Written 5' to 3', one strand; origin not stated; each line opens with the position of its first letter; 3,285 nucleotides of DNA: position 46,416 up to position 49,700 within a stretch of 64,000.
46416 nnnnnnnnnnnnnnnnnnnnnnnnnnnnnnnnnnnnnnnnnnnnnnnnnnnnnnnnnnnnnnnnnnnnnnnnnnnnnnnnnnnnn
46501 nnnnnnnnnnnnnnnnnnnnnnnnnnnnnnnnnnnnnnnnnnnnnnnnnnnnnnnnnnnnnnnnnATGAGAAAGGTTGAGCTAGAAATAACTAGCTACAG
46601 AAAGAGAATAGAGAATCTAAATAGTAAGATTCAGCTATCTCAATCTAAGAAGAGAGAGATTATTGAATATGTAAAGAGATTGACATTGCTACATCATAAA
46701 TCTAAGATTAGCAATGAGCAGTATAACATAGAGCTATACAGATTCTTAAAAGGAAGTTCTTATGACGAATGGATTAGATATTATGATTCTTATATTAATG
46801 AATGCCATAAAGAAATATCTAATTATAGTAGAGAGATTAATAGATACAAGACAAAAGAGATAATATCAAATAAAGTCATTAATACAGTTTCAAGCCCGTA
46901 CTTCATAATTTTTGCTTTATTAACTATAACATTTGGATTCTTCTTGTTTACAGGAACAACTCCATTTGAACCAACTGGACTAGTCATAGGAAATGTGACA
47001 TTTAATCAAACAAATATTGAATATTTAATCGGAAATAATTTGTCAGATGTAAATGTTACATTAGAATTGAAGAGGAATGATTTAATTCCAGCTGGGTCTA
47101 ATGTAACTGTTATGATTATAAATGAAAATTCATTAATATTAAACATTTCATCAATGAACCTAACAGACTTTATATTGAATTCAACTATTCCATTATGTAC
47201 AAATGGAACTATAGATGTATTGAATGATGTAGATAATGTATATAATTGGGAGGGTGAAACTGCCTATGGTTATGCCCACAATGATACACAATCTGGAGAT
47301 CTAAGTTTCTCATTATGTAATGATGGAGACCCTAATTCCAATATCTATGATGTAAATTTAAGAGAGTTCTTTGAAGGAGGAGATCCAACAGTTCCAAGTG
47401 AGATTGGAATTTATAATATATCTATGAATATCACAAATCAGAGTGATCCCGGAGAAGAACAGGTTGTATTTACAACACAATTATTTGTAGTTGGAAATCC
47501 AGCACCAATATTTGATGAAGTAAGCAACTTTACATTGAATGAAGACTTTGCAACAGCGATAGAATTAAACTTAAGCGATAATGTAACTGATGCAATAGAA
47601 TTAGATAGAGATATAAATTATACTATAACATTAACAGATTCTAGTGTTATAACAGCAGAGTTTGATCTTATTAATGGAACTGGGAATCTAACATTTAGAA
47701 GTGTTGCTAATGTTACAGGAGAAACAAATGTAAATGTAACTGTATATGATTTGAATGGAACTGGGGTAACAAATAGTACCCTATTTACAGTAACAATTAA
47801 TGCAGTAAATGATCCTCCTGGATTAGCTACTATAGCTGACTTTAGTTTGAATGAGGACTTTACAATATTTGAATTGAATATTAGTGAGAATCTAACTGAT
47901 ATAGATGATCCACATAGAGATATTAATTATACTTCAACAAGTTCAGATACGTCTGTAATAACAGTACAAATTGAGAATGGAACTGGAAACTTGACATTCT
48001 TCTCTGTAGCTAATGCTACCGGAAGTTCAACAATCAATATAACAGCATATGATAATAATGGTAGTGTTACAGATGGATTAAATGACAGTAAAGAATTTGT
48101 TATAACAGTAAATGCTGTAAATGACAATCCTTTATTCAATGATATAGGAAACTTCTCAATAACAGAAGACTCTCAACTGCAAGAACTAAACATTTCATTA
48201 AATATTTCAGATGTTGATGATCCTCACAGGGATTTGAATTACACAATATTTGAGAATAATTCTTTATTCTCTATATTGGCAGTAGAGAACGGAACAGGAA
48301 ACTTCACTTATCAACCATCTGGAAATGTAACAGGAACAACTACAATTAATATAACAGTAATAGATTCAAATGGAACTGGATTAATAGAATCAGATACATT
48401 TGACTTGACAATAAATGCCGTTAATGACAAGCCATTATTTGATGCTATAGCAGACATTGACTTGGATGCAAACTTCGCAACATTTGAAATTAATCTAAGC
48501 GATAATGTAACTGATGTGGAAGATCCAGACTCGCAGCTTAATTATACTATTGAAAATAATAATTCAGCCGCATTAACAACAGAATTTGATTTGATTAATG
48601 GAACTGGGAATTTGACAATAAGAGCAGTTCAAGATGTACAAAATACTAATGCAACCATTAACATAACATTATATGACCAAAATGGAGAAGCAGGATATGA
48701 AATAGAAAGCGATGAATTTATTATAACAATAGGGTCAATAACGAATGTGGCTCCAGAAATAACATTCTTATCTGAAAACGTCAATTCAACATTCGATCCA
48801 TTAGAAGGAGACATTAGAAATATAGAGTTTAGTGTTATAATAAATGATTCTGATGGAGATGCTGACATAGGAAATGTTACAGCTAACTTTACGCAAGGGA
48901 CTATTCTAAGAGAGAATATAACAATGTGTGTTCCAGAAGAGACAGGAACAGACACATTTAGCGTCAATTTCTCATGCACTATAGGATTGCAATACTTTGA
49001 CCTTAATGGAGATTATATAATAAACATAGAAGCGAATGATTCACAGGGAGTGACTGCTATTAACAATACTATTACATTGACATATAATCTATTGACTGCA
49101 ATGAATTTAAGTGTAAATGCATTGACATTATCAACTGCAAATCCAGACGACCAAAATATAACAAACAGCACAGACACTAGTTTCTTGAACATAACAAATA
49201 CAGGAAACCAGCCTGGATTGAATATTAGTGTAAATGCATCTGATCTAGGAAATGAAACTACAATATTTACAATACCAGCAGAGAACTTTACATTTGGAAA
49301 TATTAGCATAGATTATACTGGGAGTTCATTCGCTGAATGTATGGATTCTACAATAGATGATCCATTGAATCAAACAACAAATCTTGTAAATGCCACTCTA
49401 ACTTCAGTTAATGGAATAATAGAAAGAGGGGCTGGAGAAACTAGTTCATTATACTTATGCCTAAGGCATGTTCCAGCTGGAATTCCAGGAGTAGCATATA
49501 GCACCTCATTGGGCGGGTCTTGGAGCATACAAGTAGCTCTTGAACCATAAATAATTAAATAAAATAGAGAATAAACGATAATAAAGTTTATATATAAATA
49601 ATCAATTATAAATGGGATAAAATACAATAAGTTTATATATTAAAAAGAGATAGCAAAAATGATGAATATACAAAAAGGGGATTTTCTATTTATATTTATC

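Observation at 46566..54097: Extremely sequon-dense surface proteins downstream of the glycan island; the adhesin C-terminal domain is duplicated as a standalone gene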

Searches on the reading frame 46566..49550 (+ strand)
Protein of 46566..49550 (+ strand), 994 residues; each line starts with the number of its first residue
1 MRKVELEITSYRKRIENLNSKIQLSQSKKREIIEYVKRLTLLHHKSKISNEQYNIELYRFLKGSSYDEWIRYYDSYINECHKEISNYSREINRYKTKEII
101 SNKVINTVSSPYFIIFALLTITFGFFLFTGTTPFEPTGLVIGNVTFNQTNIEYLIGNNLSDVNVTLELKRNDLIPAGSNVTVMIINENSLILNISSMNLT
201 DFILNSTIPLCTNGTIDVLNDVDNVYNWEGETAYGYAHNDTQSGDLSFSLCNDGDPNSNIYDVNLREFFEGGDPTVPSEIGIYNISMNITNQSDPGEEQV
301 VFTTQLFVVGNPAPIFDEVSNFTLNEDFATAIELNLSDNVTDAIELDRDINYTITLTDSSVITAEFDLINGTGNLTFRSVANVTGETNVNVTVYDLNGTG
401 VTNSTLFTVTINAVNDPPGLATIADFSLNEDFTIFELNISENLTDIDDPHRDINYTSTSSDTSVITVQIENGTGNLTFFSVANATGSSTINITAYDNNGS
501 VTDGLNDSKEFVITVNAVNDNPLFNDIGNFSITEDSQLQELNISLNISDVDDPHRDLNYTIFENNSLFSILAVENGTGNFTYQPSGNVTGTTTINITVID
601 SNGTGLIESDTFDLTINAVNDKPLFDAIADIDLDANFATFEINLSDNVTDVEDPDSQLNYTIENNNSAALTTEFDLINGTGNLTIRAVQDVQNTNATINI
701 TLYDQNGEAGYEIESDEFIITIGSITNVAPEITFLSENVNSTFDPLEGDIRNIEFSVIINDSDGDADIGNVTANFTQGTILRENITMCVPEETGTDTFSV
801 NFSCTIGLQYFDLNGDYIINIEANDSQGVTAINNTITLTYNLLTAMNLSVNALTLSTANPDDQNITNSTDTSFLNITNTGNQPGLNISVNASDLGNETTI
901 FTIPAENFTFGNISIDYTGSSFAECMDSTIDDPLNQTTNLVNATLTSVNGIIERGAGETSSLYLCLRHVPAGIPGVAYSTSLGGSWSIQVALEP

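Call 4: search_protein_families(library=pfam, proteins=[window:46566-49550:+], max_evalue=0.1)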
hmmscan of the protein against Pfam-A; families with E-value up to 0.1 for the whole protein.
window:46566-49550:+ (994 aa): 5 families
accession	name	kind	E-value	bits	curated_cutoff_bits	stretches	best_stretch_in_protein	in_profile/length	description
PF17803.7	Cadherin_4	-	3.6e-07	31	25.1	2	512-582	4-71/71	Bacterial cadherin-like domain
PF17963.7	Big_9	-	8.4e-06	27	23.6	1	519-604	1-80/89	Bacterial Ig domain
PF17892.7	Cadherin_5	-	0.0021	18.3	26.5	1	518-613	1-94/98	Cadherin-like domain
PF24107.1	DUF7382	-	0.023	15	27.4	0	384-406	17-39/65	Domain of unknown function (DUF7382)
PF16686.11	POT1PC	-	0.03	14.7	27.2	0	648-719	32-101/155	ssDNA-binding domain of telomere protection protein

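Call 66: search_protein_families(library=ncbifam, proteins=[window:46566-49550:+], max_evalue=0.01)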
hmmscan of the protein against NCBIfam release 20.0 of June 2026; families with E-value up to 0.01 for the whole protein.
window:46566-49550:+ (994 aa): 1 family
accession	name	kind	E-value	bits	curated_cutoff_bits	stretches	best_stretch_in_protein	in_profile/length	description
NF012211.1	tand_rpt_95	domain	2.7e-13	49.7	90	3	533-626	3-94/98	tandem-95 repeat protein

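Call 67: list_cluster_members(proteins=[window:46566-49550:+, window:49659-50633:+, window:50641-51252:+, window:46034-46579:+])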
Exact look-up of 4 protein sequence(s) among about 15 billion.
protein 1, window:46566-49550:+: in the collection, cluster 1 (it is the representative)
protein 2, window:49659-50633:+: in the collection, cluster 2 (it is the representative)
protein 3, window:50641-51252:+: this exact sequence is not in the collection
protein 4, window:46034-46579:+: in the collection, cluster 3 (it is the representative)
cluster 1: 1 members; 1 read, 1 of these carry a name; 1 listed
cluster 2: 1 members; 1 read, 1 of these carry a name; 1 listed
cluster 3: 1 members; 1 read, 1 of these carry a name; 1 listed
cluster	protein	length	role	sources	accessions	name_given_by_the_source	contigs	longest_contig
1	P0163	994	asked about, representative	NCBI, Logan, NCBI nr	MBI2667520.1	hypothetical protein HYX17_01985 [Candidatus Woesearchaeota archaeon] | hypothetical protein [Candidatus Woesearchaeota archaeon]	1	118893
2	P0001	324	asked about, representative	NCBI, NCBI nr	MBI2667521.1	hypothetical protein HYX17_01990 [Candidatus Woesearchaeota archaeon] | hypothetical protein [Candidatus Woesearchaeota archaeon]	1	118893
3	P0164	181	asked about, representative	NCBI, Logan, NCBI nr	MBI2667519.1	hypothetical protein HYX17_01980 [Candidatus Woesearchaeota archaeon] | hypothetical protein [Candidatus Woesearchaeota archaeon]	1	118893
